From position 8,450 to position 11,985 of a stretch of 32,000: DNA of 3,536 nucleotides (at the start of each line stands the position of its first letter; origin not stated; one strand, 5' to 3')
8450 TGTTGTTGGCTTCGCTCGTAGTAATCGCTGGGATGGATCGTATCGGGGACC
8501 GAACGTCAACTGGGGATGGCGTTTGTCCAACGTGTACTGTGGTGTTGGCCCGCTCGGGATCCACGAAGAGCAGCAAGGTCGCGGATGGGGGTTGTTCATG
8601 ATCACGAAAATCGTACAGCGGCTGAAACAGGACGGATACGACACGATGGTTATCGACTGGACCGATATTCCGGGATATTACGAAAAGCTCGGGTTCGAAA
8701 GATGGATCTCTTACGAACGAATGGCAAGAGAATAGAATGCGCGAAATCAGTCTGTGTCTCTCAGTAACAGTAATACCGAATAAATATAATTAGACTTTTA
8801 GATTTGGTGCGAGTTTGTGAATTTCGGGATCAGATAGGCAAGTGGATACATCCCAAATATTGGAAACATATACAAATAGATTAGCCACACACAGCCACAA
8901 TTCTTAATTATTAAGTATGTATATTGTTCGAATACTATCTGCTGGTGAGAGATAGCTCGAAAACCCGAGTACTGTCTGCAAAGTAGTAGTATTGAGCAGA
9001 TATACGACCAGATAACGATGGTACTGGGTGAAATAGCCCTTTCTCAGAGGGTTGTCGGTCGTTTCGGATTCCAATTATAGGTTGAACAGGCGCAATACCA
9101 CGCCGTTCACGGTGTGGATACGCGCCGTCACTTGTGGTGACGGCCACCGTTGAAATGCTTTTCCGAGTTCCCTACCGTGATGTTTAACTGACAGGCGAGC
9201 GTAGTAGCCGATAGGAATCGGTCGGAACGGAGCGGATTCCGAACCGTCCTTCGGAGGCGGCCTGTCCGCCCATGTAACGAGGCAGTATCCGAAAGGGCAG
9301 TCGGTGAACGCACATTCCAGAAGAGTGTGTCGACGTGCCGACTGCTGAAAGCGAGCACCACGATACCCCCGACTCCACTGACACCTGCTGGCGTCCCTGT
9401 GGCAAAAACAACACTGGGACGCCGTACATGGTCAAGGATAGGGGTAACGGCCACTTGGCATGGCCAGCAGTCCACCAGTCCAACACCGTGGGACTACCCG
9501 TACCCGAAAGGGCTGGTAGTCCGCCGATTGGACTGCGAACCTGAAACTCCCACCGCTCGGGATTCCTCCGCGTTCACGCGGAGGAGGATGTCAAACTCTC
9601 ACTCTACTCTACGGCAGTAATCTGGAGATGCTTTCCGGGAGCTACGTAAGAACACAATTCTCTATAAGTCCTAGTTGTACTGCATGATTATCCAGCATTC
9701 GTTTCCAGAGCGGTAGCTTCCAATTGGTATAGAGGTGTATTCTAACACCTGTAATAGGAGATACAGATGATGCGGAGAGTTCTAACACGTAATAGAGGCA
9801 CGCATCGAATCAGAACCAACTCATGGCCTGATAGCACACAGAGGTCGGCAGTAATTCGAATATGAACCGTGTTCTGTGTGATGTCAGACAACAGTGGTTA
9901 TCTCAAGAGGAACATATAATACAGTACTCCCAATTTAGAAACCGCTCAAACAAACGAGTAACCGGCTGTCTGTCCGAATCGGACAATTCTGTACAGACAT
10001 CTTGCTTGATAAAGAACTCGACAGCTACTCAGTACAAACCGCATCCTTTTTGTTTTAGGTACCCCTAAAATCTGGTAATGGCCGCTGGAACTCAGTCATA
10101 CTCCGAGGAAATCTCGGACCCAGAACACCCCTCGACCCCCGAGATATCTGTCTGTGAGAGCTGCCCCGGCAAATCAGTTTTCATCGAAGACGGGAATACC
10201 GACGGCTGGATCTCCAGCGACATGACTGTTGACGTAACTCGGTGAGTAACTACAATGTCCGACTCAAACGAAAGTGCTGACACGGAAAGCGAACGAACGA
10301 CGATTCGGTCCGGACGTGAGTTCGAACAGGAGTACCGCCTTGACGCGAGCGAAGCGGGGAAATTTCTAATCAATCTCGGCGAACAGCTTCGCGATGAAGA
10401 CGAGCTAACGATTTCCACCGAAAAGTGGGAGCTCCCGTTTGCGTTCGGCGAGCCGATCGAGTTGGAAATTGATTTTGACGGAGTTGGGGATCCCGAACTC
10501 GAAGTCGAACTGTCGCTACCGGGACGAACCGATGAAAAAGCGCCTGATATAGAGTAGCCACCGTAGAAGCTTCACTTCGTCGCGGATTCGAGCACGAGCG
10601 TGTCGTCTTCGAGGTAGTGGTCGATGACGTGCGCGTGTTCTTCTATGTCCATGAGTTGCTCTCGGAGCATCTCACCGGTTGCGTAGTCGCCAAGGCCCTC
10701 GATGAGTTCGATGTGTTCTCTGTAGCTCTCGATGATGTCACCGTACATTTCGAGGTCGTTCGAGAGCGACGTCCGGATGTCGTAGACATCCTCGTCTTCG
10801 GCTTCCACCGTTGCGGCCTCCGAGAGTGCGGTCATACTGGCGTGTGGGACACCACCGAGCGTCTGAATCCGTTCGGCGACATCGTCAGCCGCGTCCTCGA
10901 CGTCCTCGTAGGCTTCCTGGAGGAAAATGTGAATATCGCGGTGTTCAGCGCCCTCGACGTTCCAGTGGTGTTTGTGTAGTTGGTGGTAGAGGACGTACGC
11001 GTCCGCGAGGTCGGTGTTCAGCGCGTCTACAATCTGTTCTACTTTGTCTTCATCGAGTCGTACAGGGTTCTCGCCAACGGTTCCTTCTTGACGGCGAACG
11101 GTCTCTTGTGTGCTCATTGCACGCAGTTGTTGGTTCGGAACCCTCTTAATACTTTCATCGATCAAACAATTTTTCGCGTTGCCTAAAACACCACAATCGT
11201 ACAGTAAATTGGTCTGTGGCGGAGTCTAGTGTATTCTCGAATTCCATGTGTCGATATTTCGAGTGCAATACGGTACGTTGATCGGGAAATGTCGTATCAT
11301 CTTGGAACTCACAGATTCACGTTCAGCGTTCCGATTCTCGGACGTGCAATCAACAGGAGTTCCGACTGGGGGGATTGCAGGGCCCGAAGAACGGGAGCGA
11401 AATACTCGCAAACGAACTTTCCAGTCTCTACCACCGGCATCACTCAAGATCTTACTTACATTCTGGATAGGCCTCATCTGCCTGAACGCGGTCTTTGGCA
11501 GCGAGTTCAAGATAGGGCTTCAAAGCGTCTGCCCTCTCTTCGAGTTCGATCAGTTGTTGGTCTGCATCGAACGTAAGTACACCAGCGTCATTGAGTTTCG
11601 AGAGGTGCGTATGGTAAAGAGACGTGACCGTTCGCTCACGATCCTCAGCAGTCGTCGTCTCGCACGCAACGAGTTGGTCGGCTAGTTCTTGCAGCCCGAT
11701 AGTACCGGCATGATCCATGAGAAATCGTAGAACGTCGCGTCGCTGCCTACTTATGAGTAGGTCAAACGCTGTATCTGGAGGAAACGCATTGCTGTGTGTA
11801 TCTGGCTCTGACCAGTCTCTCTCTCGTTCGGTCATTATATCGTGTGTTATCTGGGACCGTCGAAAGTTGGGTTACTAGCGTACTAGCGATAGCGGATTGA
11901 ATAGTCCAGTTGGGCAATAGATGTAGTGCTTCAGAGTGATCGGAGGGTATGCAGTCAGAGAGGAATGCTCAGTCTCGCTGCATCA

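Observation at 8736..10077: Candidate large structured ncRNA in a GC-rich, ORF-free island (about 9088-9590) within a 1.3 kb AT-rich gap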

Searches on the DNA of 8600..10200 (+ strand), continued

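Call 26: search_rna_families(sources=[L007, L001, L003], threshold=evalue, max_evalue=0.01)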
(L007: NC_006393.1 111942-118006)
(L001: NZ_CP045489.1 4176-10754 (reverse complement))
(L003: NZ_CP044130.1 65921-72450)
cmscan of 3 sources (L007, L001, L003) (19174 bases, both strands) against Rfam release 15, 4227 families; matches with E-value up to 0.01: 4.
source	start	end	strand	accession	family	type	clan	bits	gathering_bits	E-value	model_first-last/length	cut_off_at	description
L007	2883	3054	+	RF02656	sot0042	Gene; sRNA;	-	84.9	88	8.2e-21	1-174/174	no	Sense overlapping transcript RNA 0042 (sot)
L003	3332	3511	+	RF02656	sot0042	Gene; sRNA;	-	38.4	88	5.5e-07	1-174/174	no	Sense overlapping transcript RNA 0042 (sot)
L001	3391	3570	+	RF02656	sot0042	Gene; sRNA;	-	37.9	88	7.9e-07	1-174/174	no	Sense overlapping transcript RNA 0042 (sot)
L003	3571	3664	-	RF00062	HgcC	Gene;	-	27.8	50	0.0058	1-130/130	no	HgcC family RNA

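Call 27: get_annotated_region(hit=H19, flank=3000)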
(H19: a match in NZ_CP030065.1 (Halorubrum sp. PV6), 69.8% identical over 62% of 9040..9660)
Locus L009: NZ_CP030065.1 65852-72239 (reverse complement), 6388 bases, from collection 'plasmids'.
description: Halorubrum sp. PV6 plasmid pHrrPV6, complete sequence
organism: Halorubrum sp. PV6 (NCBI taxid 634157)
taxonomy: Archaea; Euryarchaeota; Halobacteria; Halobacteriales; Haloferacaceae; Halorubrum; Halorubrum sp. PV6
host: -; source: salt water,water sample; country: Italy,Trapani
typing (MOB-suite, as given by PLSDB): non-mobilizable
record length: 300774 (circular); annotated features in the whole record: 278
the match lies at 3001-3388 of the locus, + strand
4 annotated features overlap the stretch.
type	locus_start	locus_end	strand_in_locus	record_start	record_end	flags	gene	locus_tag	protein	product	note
CDS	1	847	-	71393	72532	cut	-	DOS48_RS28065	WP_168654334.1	DUF3179 domain-containing protein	-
CDS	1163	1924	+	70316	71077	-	-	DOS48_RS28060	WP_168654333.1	IS5 family transposase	-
CDS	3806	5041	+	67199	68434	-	-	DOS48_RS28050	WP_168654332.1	glycosyltransferase family 2 protein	-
CDS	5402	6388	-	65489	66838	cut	-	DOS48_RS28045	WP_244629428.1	AAA family ATPase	-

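Call 28: get_annotated_region(hit=H22, flank=3000)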
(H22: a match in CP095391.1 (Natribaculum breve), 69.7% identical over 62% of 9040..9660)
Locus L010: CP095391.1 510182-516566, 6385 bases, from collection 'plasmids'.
description: Natribaculum breve strain TRM20010 plasmid unnamed1, complete sequence
organism: Natribaculum breve (NCBI taxid 1419050)
taxonomy: Archaea; Euryarchaeota; Halobacteria; Halobacteriales; Natrialbaceae; Natribaculum; Natribaculum breve
host: -; source: cell culture,saline soil; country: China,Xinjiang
typing (MOB-suite, as given by PLSDB): non-mobilizable
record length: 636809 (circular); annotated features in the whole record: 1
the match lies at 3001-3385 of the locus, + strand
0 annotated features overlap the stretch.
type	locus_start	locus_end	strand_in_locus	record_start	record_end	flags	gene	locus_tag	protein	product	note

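Call 29: get_annotated_region(hit=H20, flank=3000)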
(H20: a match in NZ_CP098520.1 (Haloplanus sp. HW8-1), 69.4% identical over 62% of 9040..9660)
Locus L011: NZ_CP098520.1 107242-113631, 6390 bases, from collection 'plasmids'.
description: Haloplanus sp. HW8-1 plasmid unnamed2, complete sequence
organism: Haloplanus sp. HW8-1 (NCBI taxid 2949995)
taxonomy: Archaea; Euryarchaeota; Halobacteria; Halobacteriales; Haloferacaceae; Haloplanus; Haloplanus sp. HW8-1
host: -; source: cell culture,salt; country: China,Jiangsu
typing (MOB-suite, as given by PLSDB): non-mobilizable
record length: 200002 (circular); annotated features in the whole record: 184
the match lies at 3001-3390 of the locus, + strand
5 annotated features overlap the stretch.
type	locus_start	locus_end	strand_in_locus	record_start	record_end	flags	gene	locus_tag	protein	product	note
CDS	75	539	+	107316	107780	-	-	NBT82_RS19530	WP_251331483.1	DUF555 domain-containing protein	-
CDS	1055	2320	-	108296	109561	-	-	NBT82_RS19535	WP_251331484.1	orc1/cdc6 family replication initiation protein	-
CDS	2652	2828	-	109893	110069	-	-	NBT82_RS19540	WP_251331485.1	hypothetical protein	-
CDS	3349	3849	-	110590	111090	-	-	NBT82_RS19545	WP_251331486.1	hypothetical protein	-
CDS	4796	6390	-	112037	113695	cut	-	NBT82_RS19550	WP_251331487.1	hypothetical protein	-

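Call 30: get_annotated_region(hit=H28, flank=3000)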
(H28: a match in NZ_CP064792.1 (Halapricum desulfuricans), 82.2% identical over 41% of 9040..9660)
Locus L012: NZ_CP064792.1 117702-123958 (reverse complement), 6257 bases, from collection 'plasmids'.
description: Halapricum desulfuricans strain HSR-Est plasmid pHSR-Est01, complete sequence
organism: Halapricum desulfuricans (NCBI taxid 2841257)
taxonomy: Archaea; Euryarchaeota; Halobacteria; Halobacteriales; Haloarculaceae; Halapricum; Halapricum desulfuricans
host: -; source: Elton hypersaline lake; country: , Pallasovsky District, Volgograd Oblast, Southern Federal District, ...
typing (MOB-suite, as given by PLSDB): non-mobilizable
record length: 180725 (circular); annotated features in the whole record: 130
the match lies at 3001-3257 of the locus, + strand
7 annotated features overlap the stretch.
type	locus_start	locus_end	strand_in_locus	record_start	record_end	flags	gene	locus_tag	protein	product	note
CDS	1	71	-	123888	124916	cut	-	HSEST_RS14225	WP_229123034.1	Cdc6/Cdc18 family protein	-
CDS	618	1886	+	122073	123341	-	-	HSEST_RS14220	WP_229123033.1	transposase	-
CDS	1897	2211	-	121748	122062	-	-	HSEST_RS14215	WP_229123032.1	hypothetical protein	-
CDS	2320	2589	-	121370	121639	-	-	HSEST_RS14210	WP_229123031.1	helix-turn-helix transcriptional regulator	-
CDS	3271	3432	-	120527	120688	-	-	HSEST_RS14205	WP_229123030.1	hypothetical protein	-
CDS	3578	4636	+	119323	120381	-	-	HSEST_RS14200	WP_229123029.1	TrmB family transcriptional regulator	-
CDS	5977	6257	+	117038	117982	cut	-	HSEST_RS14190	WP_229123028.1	metallophosphoesterase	-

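Call 49: search_dna_similar(query=window:9075-9594:+, collection=phages, mode=distant, max_rows=20)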
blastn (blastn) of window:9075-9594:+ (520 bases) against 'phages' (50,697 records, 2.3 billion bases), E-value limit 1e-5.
No match.

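Call 53: search_dna_similar(query=window:9205-9365:+, collection=plasmids, mode=distant, max_rows=60, max_evalue=0.001)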
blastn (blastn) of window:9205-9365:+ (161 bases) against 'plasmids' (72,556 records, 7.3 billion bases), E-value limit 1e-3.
Records with a match: 29; places in all: 51; records where one place covers at least 80% of the query: 15.
Best place of each record, by identity: 95-99% 1; 90-95% 6; 80-90% 14; 60-80% 8.
By first word of the organism name: Natribaculum 5; Natronorubrum 4; Natrinema 3; Halorubrum 3; Halomicrobium 2; Haloarcula 2; Halobacterium 1; Haloglomus 1; Halorientalis 1; Halostagnicola 1; and 6 more.
By predicted mobility (MOB-suite, as given by PLSDB): non-mobilizable 29.
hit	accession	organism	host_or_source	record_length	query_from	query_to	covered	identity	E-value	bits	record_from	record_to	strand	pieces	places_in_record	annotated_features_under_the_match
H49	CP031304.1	Natrinema thermotolerans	Cell culture,Korean salt-fermented food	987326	9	161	95%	95.5%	2e-61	241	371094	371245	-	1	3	none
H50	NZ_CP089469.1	Halobacterium noricense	cell culture,sediment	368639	6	161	97%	89.8%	1e-51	208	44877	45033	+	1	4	none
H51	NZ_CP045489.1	Natronorubrum aibiense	single cell,Xinjiang Aibi Salt Lake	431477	5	161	98%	88.0%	8e-23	194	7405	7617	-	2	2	none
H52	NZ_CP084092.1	Halomicrobium urmianum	cell culture,salt lake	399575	8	161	96%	88.4%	9e-48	196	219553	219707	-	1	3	none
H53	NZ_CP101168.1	Haloglomus halophilum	cell culture,salt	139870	8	161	96%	88.4%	1e-46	193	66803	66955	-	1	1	none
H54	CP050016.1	Haloarcula sp. JP-L23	-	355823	9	161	95%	89.0%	3e-48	198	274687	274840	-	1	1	none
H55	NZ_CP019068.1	Halorientalis sp. IM1011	cell culture,saltern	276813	10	161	94%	87.5%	6e-25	197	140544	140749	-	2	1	none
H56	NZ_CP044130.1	Halomicrobium sp. LC1Hm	-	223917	8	151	89%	90.4%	9e-48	196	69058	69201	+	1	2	none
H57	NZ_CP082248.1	Natrinema sp. SYSU A 869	cell culture,salt lake sediment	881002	9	150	88%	91.6%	5e-26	202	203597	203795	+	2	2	none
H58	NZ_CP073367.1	Haloarcula sinaiiensis ATCC 33800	cell culture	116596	8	150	89%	89.5%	1e-45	188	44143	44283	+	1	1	none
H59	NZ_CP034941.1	Halorubrum ezzemoulense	Cell Culture,Hypersaline Lake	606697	8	146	86%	90.7%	6e-25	190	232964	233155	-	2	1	none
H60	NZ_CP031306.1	Natronorubrum bangense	Cell culture,The Bange salt-alkaline ...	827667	16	161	91%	86.0%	4e-21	165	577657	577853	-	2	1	none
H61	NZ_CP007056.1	Halostagnicola larsenii XH-48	-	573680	6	148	89%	85.4%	1e-20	163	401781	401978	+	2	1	none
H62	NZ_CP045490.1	Natronorubrum aibiense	single cell,Xinjiang Aibi Salt Lake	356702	16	161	91%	81.1%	9e-10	123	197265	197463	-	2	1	none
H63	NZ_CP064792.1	Halapricum desulfuricans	Elton hypersaline lake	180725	6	125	75%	93.3%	2e-43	181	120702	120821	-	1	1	none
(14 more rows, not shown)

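Call 69: search_rna_families(source=window, start=9205, end=9370, threshold=evalue, max_evalue=10)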
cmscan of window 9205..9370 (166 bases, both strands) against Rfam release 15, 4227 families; matches with E-value up to 10: 4.
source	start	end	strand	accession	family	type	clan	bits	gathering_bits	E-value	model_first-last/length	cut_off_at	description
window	9205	9264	+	RF04311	dauA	Cis-reg;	-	16.8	45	1.7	24-88/88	5'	dauA ncRNA motif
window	9214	9273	+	RF02831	Scr2736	Gene; sRNA;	-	14.5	43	4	1-64/64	no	Streptomyces RNA 2736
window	9218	9246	-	RF02354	BjrC80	Gene; sRNA;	-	12.7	80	1.6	89-117/162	no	Bradyrhizobiaceae sRNA BjrC80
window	9242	9258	+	RF01716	PhotoRC-I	Cis-reg;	-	10.7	45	1.7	27-44/44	no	PhotoRC-I RNA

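Call 70: search_rna_families(source=L011, start=2990, end=3170, threshold=evalue, max_evalue=10)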
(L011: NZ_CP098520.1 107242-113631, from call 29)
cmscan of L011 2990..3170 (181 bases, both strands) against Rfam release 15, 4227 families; matches with E-value up to 10: 5.
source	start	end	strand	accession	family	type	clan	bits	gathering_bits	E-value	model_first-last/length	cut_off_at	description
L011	2998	3037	+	RF03884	mir-725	Gene; miRNA;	-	15.7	76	0.78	1-56/56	no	mir-725 microRNA precursor family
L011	3101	3138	-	RF02927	Actino-ugpB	Gene; sRNA;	-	14.5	42.5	2.1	11-47/61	no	Actino-ugpB RNA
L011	3087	3137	-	RF03712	MIR6450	Gene; miRNA;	-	14.2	70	3.3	29-79/107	no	MIR6450 microRNA precursor family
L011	3008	3054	+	RF04152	mir-3618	Gene; miRNA;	-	12.9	99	7.5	1-88/88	no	mir-3618 microRNA precursor family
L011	3006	3017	+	RF01310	sR7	Gene; snRNA; snoRNA; CD-box;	-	11.4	37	1.9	46-57/57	no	Small nucleolar RNA sR7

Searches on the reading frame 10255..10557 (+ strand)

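Call 52: search_protein_families(library=pfam, proteins=[window:10255-10557:+], max_evalue=0.01)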
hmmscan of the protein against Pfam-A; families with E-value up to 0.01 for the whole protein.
window:10255-10557:+ (100 aa): 1 family
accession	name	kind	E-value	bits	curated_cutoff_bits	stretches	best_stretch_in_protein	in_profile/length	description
PF20068.4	Amphi-Trp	-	0.0013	19.2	27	1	22-89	6-77/93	Amphi-Trp domain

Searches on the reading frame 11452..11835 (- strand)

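Call 52: search_protein_families(library=pfam, proteins=[window:11452-11835:-], max_evalue=0.01)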
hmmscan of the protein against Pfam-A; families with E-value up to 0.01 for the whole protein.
window:11452-11835:- (127 aa): 1 family
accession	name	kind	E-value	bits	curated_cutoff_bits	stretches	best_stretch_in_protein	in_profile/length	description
PF24035.1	DUF7344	-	2e-18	66.9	27.8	1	24-97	1-76/76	Domain of unknown function (DUF7344)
